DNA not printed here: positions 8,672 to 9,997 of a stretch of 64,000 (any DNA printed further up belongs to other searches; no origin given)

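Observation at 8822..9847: Full-length homologue of eukaryotic sterol C-24 methyltransferase (Erg6/SMT) in a bacterial operon-like context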

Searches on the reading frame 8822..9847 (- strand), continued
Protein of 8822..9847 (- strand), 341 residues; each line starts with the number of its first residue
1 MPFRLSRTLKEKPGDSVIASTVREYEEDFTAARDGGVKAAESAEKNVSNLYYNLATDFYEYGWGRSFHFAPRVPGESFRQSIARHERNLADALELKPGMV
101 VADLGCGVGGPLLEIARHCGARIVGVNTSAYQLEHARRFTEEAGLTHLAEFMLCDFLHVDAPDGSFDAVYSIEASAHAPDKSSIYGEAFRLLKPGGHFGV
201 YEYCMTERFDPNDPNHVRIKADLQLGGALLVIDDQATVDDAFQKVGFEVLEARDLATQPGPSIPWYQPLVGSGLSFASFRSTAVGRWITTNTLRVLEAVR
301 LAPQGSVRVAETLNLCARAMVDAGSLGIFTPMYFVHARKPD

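Call 7: find_homologous_proteins(query=window:8822-9847:-, max_evalue=1e-10)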
Query window:8822-9847:- (341 aa): 3623 proteins with E <= 1e-10 among 8000 candidates; the best 120 are listed.
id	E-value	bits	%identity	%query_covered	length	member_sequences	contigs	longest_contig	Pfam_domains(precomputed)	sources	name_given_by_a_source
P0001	6.0e-200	681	87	100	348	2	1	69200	PF13847.13,PF13489.13,PF02353.27,PF13649.13,PF01209.25,PF08241.19,PF08242.19,PF08498.16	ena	-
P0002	4.4e-195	665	84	100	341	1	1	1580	PF13847.13,PF13489.13,PF02353.27,PF13649.13,PF01209.25,PF08241.19,PF08242.19,PF08498.16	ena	-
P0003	7.2e-189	645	82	100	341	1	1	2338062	PF13847.13,PF13489.13,PF02353.27,PF13649.13,PF01209.25,PF08241.19,PF08242.19,PF08498.16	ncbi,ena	-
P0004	1.1e-187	641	82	100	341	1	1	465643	PF13847.13,PF13489.13,PF02353.27,PF13649.13,PF01209.25,PF08241.19,PF08242.19,PF08498.16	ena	-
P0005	2.0e-185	634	81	100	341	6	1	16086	PF13847.13,PF13489.13,PF02353.27,PF13649.13,PF01209.25,PF08241.19,PF08242.19,PF08498.16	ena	-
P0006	3.6e-184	629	80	99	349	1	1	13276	PF13847.13,PF13489.13,PF02353.27,PF13649.13,PF01209.25,PF08241.19,PF08242.19,PF08498.16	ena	-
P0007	9.5e-171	585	74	100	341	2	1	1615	PF13847.13,PF13489.13,PF02353.27,PF13649.13,PF01209.25,PF08241.19,PF08242.19,PF08498.16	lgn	-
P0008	1.6e-170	585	90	84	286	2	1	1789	PF13847.13,PF13489.13,PF02353.27,PF13649.13,PF01209.25,PF08241.19,PF08242.19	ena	-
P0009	4.3e-169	580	73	100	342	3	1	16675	PF13847.13,PF13489.13,PF02353.27,PF13649.13,PF01209.25,PF08241.19,PF08242.19,PF08498.16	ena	-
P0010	1.3e-168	578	72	100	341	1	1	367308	PF13847.13,PF13489.13,PF02353.27,PF13649.13,PF08241.19,PF08242.19,PF08498.16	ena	-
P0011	3.3e-167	574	71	100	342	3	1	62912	PF13847.13,PF13489.13,PF02353.27,PF13649.13,PF01209.25,PF08241.19,PF08242.19,PF08498.16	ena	-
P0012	1.8e-166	571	72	100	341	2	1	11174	PF13847.13,PF13489.13,PF02353.27,PF13649.13,PF01209.25,PF08241.19,PF08242.19,PF08498.16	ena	-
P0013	7.0e-166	569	72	100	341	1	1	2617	PF13847.13,PF13489.13,PF02353.27,PF13649.13,PF01209.25,PF08241.19,PF08242.19,PF08498.16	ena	-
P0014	1.7e-165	568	72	100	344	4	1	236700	PF13847.13,PF13489.13,PF02353.27,PF13649.13,PF08241.19,PF08242.19,PF08498.16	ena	-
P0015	4.4e-165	567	72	100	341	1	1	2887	PF13847.13,PF13489.13,PF02353.27,PF13649.13,PF01209.25,PF08241.19,PF08242.19,PF08498.16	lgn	-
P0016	4.7e-165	567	72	100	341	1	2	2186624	PF13847.13,PF13489.13,PF02353.27,PF13649.13,PF01209.25,PF08241.19,PF08242.19,PF08498.16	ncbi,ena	-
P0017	5.6e-165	566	71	100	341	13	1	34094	PF13847.13,PF13489.13,PF02353.27,PF13649.13,PF01209.25,PF08241.19,PF08242.19,PF08498.16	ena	-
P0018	6.3e-165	566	70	100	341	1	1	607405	PF13847.13,PF13489.13,PF02353.27,PF13649.13,PF01209.25,PF08241.19,PF08242.19,PF08498.16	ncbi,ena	-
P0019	1.7e-164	565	70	100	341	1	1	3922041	PF13847.13,PF13489.13,PF02353.27,PF13649.13,PF08241.19,PF08242.19,PF08498.16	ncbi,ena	-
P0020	3.7e-163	560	70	100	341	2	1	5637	PF13847.13,PF13489.13,PF02353.27,PF13649.13,PF01209.25,PF08241.19,PF08242.19,PF08498.16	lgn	-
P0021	7.0e-163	559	71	100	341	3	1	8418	PF13847.13,PF13489.13,PF02353.27,PF13649.13,PF01209.25,PF08241.19,PF08242.19,PF08498.16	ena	-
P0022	8.1e-163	559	71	100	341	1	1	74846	PF13847.13,PF13489.13,PF02353.27,PF13649.13,PF01209.25,PF08241.19,PF08242.19,PF08498.16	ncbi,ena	-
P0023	8.6e-163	559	71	100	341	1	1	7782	PF13847.13,PF13489.13,PF02353.27,PF13649.13,PF01209.25,PF08241.19,PF08242.19,PF08498.16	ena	-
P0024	1.0e-162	559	70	100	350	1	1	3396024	PF13847.13,PF13489.13,PF02353.27,PF13649.13,PF01209.25,PF08241.19,PF08242.19,PF08498.16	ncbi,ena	-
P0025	2.1e-162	558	71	100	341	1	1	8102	PF13847.13,PF13489.13,PF02353.27,PF13649.13,PF01209.25,PF08241.19,PF08242.19,PF08498.16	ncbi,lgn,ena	-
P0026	1.4e-161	555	71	100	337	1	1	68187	PF13847.13,PF13489.13,PF02353.27,PF13649.13,PF01209.25,PF08241.19,PF08242.19,PF08498.16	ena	-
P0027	1.5e-161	555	70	100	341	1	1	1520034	PF13847.13,PF13489.13,PF02353.27,PF13649.13,PF01209.25,PF08241.19,PF08242.19,PF08498.16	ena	-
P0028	2.1e-161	555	69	100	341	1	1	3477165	PF13847.13,PF13489.13,PF02353.27,PF13649.13,PF01209.25,PF08241.19,PF08242.19,PF08498.16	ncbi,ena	-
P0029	2.1e-161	555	70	100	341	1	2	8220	PF13847.13,PF13489.13,PF02353.27,PF13649.13,PF01209.25,PF08241.19,PF08242.19,PF08498.16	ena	-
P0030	2.6e-161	554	72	100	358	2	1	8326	PF13847.13,PF13489.13,PF02353.27,PF13649.13,PF01209.25,PF08241.19,PF08242.19,PF08498.16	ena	-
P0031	4.0e-161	554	70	100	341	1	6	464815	PF13847.13,PF13489.13,PF02353.27,PF13649.13,PF01209.25,PF08241.19,PF08242.19,PF08498.16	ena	-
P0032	4.2e-161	554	72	100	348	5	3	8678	PF13847.13,PF13489.13,PF02353.27,PF13649.13,PF01209.25,PF08241.19,PF08242.19,PF08498.16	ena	-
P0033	1.0e-160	552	70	100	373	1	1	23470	PF13847.13,PF13489.13,PF02353.27,PF13649.13,PF01209.25,PF08241.19,PF08242.19,PF08498.16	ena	-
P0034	1.1e-160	552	71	100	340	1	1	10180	PF13847.13,PF13489.13,PF02353.27,PF13649.13,PF01209.25,PF08241.19,PF08242.19,PF08498.16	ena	-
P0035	1.3e-160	552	70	100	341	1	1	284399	PF13847.13,PF13489.13,PF02353.27,PF13649.13,PF01209.25,PF08241.19,PF08242.19,PF08498.16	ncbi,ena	-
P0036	1.8e-160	552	71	100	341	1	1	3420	PF13847.13,PF13489.13,PF02353.27,PF13649.13,PF01209.25,PF08241.19,PF08242.19,PF08498.16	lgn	-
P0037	2.8e-160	551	70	100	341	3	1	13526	PF13847.13,PF13489.13,PF02353.27,PF13649.13,PF08241.19,PF08242.19,PF08498.16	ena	-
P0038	3.1e-160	551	71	100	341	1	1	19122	PF13847.13,PF13489.13,PF02353.27,PF13649.13,PF01209.25,PF08241.19,PF08242.19,PF08498.16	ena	-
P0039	3.9e-160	550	70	100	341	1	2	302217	PF13847.13,PF13489.13,PF02353.27,PF13649.13,PF01209.25,PF08241.19,PF08242.19,PF08498.16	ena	-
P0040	4.3e-160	550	71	100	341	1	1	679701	PF13847.13,PF13489.13,PF02353.27,PF13649.13,PF01209.25,PF08241.19,PF08242.19,PF08498.16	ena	-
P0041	6.6e-160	550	69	100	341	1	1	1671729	PF13847.13,PF13489.13,PF02353.27,PF13649.13,PF01209.25,PF08241.19,PF08242.19,PF08498.16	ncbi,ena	-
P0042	8.3e-160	549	72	100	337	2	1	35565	PF13847.13,PF13489.13,PF02353.27,PF13649.13,PF01209.25,PF08241.19,PF08242.19,PF08498.16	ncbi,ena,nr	ncbi:MAG: methyltransferase domain-containing protein [bacterium]|nr:methyltransferase domain-contai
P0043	1.6e-159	548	68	100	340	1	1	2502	PF13847.13,PF13489.13,PF02353.27,PF13649.13,PF08241.19,PF08242.19,PF08498.16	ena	-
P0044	3.1e-159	547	70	100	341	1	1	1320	PF13847.13,PF13489.13,PF02353.27,PF13649.13,PF01209.25,PF08241.19,PF08242.19,PF08498.16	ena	-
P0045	3.4e-159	547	68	100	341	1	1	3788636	PF13847.13,PF13489.13,PF02353.27,PF13649.13,PF01209.25,PF08241.19,PF08242.19,PF08498.16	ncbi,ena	-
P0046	3.7e-159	547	70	100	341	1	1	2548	PF13847.13,PF13489.13,PF02353.27,PF13649.13,PF01209.25,PF08241.19,PF08242.19,PF08498.16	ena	-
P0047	7.2e-159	546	70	100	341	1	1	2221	PF13847.13,PF13489.13,PF02353.27,PF13649.13,PF01209.25,PF08241.19,PF08242.19,PF08498.16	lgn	-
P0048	1.1e-158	546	70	100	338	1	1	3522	PF13847.13,PF13489.13,PF02353.27,PF13649.13,PF01209.25,PF08241.19,PF08242.19,PF08498.16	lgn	-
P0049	1.3e-158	545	68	100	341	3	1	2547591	PF13847.13,PF13489.13,PF02353.27,PF13649.13,PF01209.25,PF08241.19,PF08242.19,PF08498.16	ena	-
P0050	2.1e-158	545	70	100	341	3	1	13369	PF13847.13,PF13489.13,PF02353.27,PF13649.13,PF01209.25,PF08241.19,PF08242.19,PF08498.16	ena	-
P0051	2.4e-158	545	68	100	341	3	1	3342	PF13847.13,PF13489.13,PF02353.27,PF13649.13,PF01209.25,PF08241.19,PF08242.19,PF08498.16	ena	-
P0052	4.3e-158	544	71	100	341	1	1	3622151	PF13847.13,PF13489.13,PF02353.27,PF13649.13,PF08241.19,PF08242.19,PF08498.16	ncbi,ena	-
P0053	4.6e-158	544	69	100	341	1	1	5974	PF13847.13,PF13489.13,PF02353.27,PF13649.13,PF08241.19,PF08242.19,PF08498.16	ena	-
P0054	5.3e-158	543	70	100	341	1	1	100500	PF13847.13,PF13489.13,PF02353.27,PF13649.13,PF01209.25,PF08241.19,PF08242.19,PF08498.16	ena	-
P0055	6.0e-158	543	69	100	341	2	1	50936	PF13847.13,PF13489.13,PF02353.27,PF13649.13,PF01209.25,PF08241.19,PF08242.19,PF08498.16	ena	-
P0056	6.4e-158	543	69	99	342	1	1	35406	PF13847.13,PF13489.13,PF02353.27,PF13649.13,PF01209.25,PF08241.19,PF08242.19,PF08498.16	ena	-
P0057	7.2e-158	543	70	100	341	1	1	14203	PF13847.13,PF13489.13,PF02353.27,PF13649.13,PF01209.25,PF08241.19,PF08242.19,PF08498.16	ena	-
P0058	7.6e-158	543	69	100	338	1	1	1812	PF13847.13,PF13489.13,PF02353.27,PF13649.13,PF01209.25,PF08241.19,PF08242.19,PF08498.16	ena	-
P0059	9.2e-158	543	67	100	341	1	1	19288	PF13847.13,PF13489.13,PF02353.27,PF13649.13,PF01209.25,PF08241.19,PF08242.19,PF08498.16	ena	-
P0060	1.3e-157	542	68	100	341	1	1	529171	PF13847.13,PF13489.13,PF02353.27,PF13649.13,PF01209.25,PF08241.19,PF08242.19,PF08498.16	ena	-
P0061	1.7e-157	542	68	100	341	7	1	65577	PF13847.13,PF13489.13,PF02353.27,PF13649.13,PF01209.25,PF08241.19,PF08242.19,PF08498.16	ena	-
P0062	2.2e-157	541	69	100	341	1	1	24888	PF13847.13,PF13489.13,PF02353.27,PF13649.13,PF01209.25,PF08241.19,PF08242.19,PF08498.16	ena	-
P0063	2.6e-157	541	71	100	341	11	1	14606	PF13847.13,PF13489.13,PF02353.27,PF13649.13,PF01209.25,PF08241.19,PF08242.19,PF08498.16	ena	-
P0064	3.8e-157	541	70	100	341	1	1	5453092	PF13847.13,PF13489.13,PF02353.27,PF13649.13,PF01209.25,PF08241.19,PF08242.19,PF08498.16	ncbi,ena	-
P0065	3.9e-157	541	75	91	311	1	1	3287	PF13847.13,PF13489.13,PF02353.27,PF13649.13,PF01209.25,PF08241.19,PF08242.19,PF08498.16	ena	-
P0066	4.6e-157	540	69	100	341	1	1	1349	PF13847.13,PF13489.13,PF02353.27,PF13649.13,PF01209.25,PF08241.19,PF08242.19,PF08498.16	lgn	-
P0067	4.6e-157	540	67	100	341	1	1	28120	PF13847.13,PF13489.13,PF02353.27,PF13649.13,PF01209.25,PF08241.19,PF08242.19,PF08498.16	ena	-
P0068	5.5e-157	540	67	100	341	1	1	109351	PF13847.13,PF13489.13,PF02353.27,PF13649.13,PF01209.25,PF08241.19,PF08242.19,PF08498.16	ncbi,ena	-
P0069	8.2e-157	539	69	100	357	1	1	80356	PF13847.13,PF13489.13,PF02353.27,PF13649.13,PF01209.25,PF08241.19,PF08242.19,PF08498.16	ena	-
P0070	9.2e-157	539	68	100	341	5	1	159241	PF13847.13,PF13489.13,PF02353.27,PF13649.13,PF01209.25,PF08241.19,PF08242.19,PF08498.16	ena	-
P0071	1.1e-156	539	69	100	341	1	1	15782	PF13847.13,PF13489.13,PF02353.27,PF13649.13,PF01209.25,PF08241.19,PF08242.19,PF08498.16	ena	-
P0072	1.1e-156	539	69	100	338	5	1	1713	PF13847.13,PF13489.13,PF02353.27,PF13649.13,PF08241.19,PF08242.19,PF08498.16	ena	-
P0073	1.2e-156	539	68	100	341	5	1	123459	PF13847.13,PF13489.13,PF02353.27,PF13649.13,PF01209.25,PF08241.19,PF08242.19,PF08498.16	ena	-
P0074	1.2e-156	539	71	100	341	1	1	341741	PF13847.13,PF13489.13,PF02353.27,PF05175.21,PF13649.13,PF01209.25,PF08241.19,PF08242.19,PF08498.16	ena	-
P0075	1.4e-156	539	70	100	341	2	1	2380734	PF13847.13,PF13489.13,PF02353.27,PF13649.13,PF01209.25,PF08241.19,PF08242.19,PF08498.16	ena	-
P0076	1.8e-156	538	68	100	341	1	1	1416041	PF13847.13,PF13489.13,PF02353.27,PF13649.13,PF01209.25,PF08241.19,PF08242.19,PF08498.16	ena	-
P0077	3.1e-156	538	70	100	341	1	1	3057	PF13847.13,PF13489.13,PF02353.27,PF13649.13,PF01209.25,PF08241.19,PF08242.19,PF08498.16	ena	-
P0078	3.4e-156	537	68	100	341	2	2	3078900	PF13847.13,PF13489.13,PF02353.27,PF13649.13,PF01209.25,PF08241.19,PF08242.19,PF08498.16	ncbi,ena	-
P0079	4.5e-156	537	68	100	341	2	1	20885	PF13847.13,PF13489.13,PF02353.27,PF13649.13,PF01209.25,PF08241.19,PF08242.19,PF08498.16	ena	-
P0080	5.5e-156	537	68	100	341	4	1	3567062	PF13847.13,PF13489.13,PF02353.27,PF13649.13,PF01209.25,PF08241.19,PF08242.19,PF08498.16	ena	-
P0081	8.3e-156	536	69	100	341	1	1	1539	PF13847.13,PF13489.13,PF02353.27,PF13649.13,PF01209.25,PF08241.19,PF08242.19,PF08498.16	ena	-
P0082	1.2e-155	536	67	100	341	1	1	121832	PF13847.13,PF13489.13,PF02353.27,PF13649.13,PF08241.19,PF08242.19,PF08498.16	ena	-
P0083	1.6e-155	535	69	100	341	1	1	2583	PF13847.13,PF13489.13,PF02353.27,PF13649.13,PF01209.25,PF08241.19,PF08242.19,PF08498.16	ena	-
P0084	1.6e-155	535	69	100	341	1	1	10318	PF13847.13,PF13489.13,PF02353.27,PF13649.13,PF01209.25,PF08241.19,PF08242.19,PF08498.16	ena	-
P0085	1.7e-155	535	69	100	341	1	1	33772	PF13847.13,PF13489.13,PF02353.27,PF13649.13,PF08241.19,PF08242.19,PF08498.16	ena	-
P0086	2.3e-155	535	68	100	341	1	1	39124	PF13847.13,PF13489.13,PF02353.27,PF13649.13,PF01209.25,PF08241.19,PF08242.19,PF08498.16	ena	-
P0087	2.5e-155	535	67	100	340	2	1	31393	PF13847.13,PF13489.13,PF02353.27,PF13649.13,PF01209.25,PF08241.19,PF08242.19,PF08498.16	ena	-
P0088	2.5e-155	535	69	100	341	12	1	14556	PF13847.13,PF13489.13,PF02353.27,PF13649.13,PF08241.19,PF08242.19,PF08498.16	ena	-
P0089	2.5e-155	535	67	100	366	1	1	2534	PF13847.13,PF13489.13,PF02353.27,PF13649.13,PF01209.25,PF08241.19,PF08242.19,PF08498.16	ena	-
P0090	2.7e-155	534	69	100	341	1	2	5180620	PF13847.13,PF13489.13,PF02353.27,PF13649.13,PF08241.19,PF08242.19,PF08498.16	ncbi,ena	-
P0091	2.7e-155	534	68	100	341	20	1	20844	PF13847.13,PF13489.13,PF02353.27,PF13649.13,PF01209.25,PF08241.19,PF08242.19,PF08498.16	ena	-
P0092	2.9e-155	534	69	100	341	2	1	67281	PF13847.13,PF02353.27,PF13649.13,PF01209.25,PF08241.19,PF08242.19,PF08498.16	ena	-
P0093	2.9e-155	534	70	100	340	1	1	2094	PF13847.13,PF13489.13,PF02353.27,PF13649.13,PF01209.25,PF08241.19,PF08242.19,PF08498.16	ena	-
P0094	3.3e-155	534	67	100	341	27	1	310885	PF13847.13,PF13489.13,PF02353.27,PF13649.13,PF01209.25,PF08241.19,PF08242.19,PF08498.16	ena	-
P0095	3.6e-155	534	68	100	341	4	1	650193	PF13847.13,PF02353.27,PF13649.13,PF08241.19,PF08242.19,PF08498.16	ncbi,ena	-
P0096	6.3e-155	533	67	100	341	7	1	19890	PF13847.13,PF13489.13,PF02353.27,PF13649.13,PF01209.25,PF08241.19,PF08242.19,PF08498.16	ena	-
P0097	6.7e-155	533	67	100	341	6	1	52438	PF13847.13,PF13489.13,PF02353.27,PF13649.13,PF01209.25,PF08241.19,PF08242.19,PF08498.16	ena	-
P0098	7.5e-155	533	67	100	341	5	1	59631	PF13847.13,PF13489.13,PF02353.27,PF13649.13,PF08241.19,PF08242.19,PF08498.16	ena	-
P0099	9.9e-155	533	69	100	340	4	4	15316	PF13847.13,PF13489.13,PF02353.27,PF13649.13,PF08241.19,PF08242.19,PF08498.16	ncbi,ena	-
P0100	1.0e-154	533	70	100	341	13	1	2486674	PF13847.13,PF13489.13,PF02353.27,PF13649.13,PF01209.25,PF08241.19,PF08242.19,PF08498.16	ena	-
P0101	1.2e-154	532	68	100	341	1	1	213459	PF13847.13,PF13489.13,PF02353.27,PF13649.13,PF01209.25,PF08241.19,PF08242.19,PF08498.16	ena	-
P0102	1.5e-154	532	70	100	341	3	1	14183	PF13847.13,PF13489.13,PF02353.27,PF13649.13,PF01209.25,PF08241.19,PF08242.19,PF08498.16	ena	-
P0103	1.7e-154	532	69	100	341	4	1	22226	PF13847.13,PF13489.13,PF02353.27,PF13649.13,PF01209.25,PF08241.19,PF08242.19,PF08498.16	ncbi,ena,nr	ncbi:MAG: methyltransferase domain-containing protein [bacterium]|nr:methyltransferase domain-contai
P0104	1.9e-154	532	68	100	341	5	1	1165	PF13847.13,PF13489.13,PF02353.27,PF13649.13,PF01209.25,PF08241.19,PF08242.19,PF08498.16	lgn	-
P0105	2.1e-154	532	69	100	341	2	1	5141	PF13847.13,PF13489.13,PF02353.27,PF13649.13,PF01209.25,PF08241.19,PF08242.19,PF08498.16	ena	-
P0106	2.5e-154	531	66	100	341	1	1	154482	PF13847.13,PF13489.13,PF02353.27,PF13649.13,PF08241.19,PF08242.19,PF08498.16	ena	-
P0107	3.0e-154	531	68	100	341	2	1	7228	PF13847.13,PF13489.13,PF02353.27,PF13649.13,PF01209.25,PF08241.19,PF08242.19,PF08498.16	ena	-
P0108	3.3e-154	531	68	100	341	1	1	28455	PF13847.13,PF13489.13,PF02353.27,PF13649.13,PF01209.25,PF08241.19,PF08242.19,PF08498.16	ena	-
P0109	3.6e-154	531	67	100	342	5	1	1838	PF13847.13,PF13489.13,PF02353.27,PF13649.13,PF01209.25,PF08241.19,PF08242.19,PF08498.16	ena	-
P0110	3.6e-154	531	69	100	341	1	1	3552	PF13847.13,PF13489.13,PF02353.27,PF13649.13,PF01209.25,PF08241.19,PF08242.19,PF08498.16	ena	-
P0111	4.4e-154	530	69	100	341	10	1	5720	PF13847.13,PF13489.13,PF02353.27,PF13649.13,PF01209.25,PF08241.19,PF08242.19,PF08498.16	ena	-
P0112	6.2e-154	530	67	100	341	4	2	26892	PF13847.13,PF13489.13,PF02353.27,PF13649.13,PF01209.25,PF08241.19,PF08242.19,PF08498.16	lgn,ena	-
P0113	6.2e-154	530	68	100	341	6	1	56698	PF13847.13,PF13489.13,PF02353.27,PF13649.13,PF01209.25,PF08241.19,PF08242.19,PF08498.16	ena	-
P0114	9.5e-154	529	68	100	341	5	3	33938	PF13847.13,PF13489.13,PF02353.27,PF13649.13,PF01209.25,PF08241.19,PF08242.19,PF08498.16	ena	-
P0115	1.1e-153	529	67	100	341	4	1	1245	PF13847.13,PF13489.13,PF02353.27,PF13649.13,PF01209.25,PF08241.19,PF08242.19,PF08498.16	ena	-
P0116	1.2e-153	529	66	100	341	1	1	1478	PF13847.13,PF13489.13,PF02353.27,PF13649.13,PF08241.19,PF08242.19,PF08498.16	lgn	-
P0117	1.3e-153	529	66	100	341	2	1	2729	PF13847.13,PF13489.13,PF02353.27,PF13649.13,PF01209.25,PF08241.19,PF08242.19,PF08498.16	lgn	-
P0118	1.5e-153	529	67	100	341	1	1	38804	PF13847.13,PF13489.13,PF02353.27,PF13649.13,PF01209.25,PF08241.19,PF08242.19,PF08498.16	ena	-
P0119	1.7e-153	529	68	100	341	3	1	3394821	PF13847.13,PF13489.13,PF02353.27,PF13649.13,PF01209.25,PF08241.19,PF08242.19,PF08498.16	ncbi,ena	-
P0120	2.7e-153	528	67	100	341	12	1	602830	PF13847.13,PF13489.13,PF02353.27,PF13649.13,PF01209.25,PF08241.19,PF08242.19,PF08498.16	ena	-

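Call 10: find_related_loci(query=window:8822-9847:-, collection=genome_contigs, flank=10000)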
Query window:8822-9847:- (341 aa) in genome_contigs; peptide patterns used: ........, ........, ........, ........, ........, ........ (x = any residue, [..] = any of these).
282 stretches matched a pattern; 212 encode a relative of the query (tblastn E <= 1e-3); the best 80 are kept; 80 distinct loci.
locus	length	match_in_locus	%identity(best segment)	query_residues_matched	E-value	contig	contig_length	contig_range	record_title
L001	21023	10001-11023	82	1-341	0e+0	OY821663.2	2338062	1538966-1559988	MAG: Dehalococcoidia bacterium isolate 04ec0ed8-798b-4585-a8de-e3c995a4e665 genome assembly, chromosome: 1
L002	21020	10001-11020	72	1-340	2e-170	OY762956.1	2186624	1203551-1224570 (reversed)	MAG: Dehalococcoidia bacterium isolate caf6cba7-c187-4a53-abc2-184ab5dfaca7 genome assembly, chromosome: 1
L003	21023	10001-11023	70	1-341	2e-170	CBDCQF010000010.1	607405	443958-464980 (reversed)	MAG: Dehalococcoidia bacterium isolate 8589e614-779c-4ca0-8cdb-dbf8187772a7 genome assembly, contig: contig_10, whole ge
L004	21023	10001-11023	70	1-341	3e-169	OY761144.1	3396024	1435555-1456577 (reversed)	MAG: Dehalococcoidia bacterium isolate d500c233-76a3-46e4-a508-06ea1f82037c genome assembly, chromosome: 1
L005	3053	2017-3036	71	1-340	9e-178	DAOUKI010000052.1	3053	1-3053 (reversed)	MAG TPA_asm: Dehalococcoidia bacterium isolate S5_319 k113_427299, whole genome shotgun sequence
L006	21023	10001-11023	69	1-341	3e-167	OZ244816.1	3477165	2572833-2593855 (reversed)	MAG: Dehalococcoidia bacterium isolate f2a2dee8-fbed-446a-8eee-262c204d2a39 genome assembly, chromosome: 1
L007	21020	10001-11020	72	1-340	3e-167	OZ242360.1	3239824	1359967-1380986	MAG: Chloroflexota bacterium isolate 96c89a91-56bf-49b9-8890-dc7aad1d8409 genome assembly, chromosome: 1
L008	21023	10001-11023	70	1-341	2e-165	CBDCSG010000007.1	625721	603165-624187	MAG: Acidimicrobiales bacterium isolate 4bfa7ccb-6d32-468a-bdc8-90cf7c7e981b genome assembly, contig: contig_7, whole ge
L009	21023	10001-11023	70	1-341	3e-164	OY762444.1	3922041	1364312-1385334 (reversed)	MAG: Dehalococcoidia bacterium isolate 1bd329a7-1418-4194-a07e-3fe2e7ca1f7c genome assembly, chromosome: 1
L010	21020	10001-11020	69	1-340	1e-163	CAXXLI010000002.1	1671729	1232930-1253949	MAG: Dehalococcoidia bacterium isolate 9897fa5f-a7d9-472a-8fac-ec7462edf643 genome assembly, contig: contig_2, whole gen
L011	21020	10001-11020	70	1-340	2e-163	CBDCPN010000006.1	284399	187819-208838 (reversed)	MAG: Dehalococcoidia bacterium isolate 77b6deb3-c992-4f46-a2a9-38a77cc1bbdf genome assembly, contig: contig_6, whole gen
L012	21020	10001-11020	70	1-340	1e-162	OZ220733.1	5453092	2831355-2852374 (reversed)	MAG: Candidatus Latescibacterota bacterium isolate cc6a1995-d657-4e87-88a0-a2308bb9e8e7 genome assembly, chromosome: 1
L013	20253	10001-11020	69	1-340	1e-162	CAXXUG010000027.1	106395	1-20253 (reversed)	MAG: Chloroflexota bacterium isolate 95addbb1-5c76-455c-82f2-27e2b3f5f205 genome assembly, contig: contig_27, whole geno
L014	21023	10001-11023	71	1-341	3e-162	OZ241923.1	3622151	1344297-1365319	MAG: Dehalococcoidia bacterium isolate 97b7e7e8-eacd-433b-a875-92d102a9312a genome assembly, chromosome: 1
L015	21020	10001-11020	68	1-340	2e-162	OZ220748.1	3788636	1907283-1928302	MAG: Dehalococcoidia bacterium isolate 6c7b36c8-b3ab-4b4c-a352-7e98d29eb5d7 genome assembly, chromosome: 1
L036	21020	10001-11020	68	1-340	1e-156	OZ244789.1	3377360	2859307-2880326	MAG: Chloroflexota bacterium isolate ab4077b5-c520-4789-84b5-e4883557eec7 genome assembly, chromosome: 1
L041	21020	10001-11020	66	1-340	6e-155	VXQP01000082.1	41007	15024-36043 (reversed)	MAG: Chloroflexi bacterium isolate SB0664_bin_11 NODE_754_length_41007_cov_21.105245, whole genome shotgun sequence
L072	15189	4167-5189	62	1-341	2e-137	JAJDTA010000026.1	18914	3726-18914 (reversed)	MAG: Acidimicrobiia bacterium isolate jk18x11bins.4 k141_96538, whole genome shotgun sequence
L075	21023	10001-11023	62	1-341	5e-137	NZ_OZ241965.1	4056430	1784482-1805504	MAG: Candidatus Poriferisocius sp. isolate b25f411a-8abc-437d-a916-241d4d5bb498 chromosome 1, complete sequence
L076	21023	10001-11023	61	1-341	6e-137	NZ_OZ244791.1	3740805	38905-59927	MAG: Candidatus Poriferisocius sp. isolate cde17ac8-0948-4364-bd42-6cfd40f4f062 chromosome 1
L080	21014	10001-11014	62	4-341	2e-135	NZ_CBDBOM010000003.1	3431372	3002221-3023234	MAG: Candidatus Poriferisocius sp. isolate 6cc4a3fc-7d21-471c-8f5b-206ccb7f2e02 contig_3, whole genome shotgun sequence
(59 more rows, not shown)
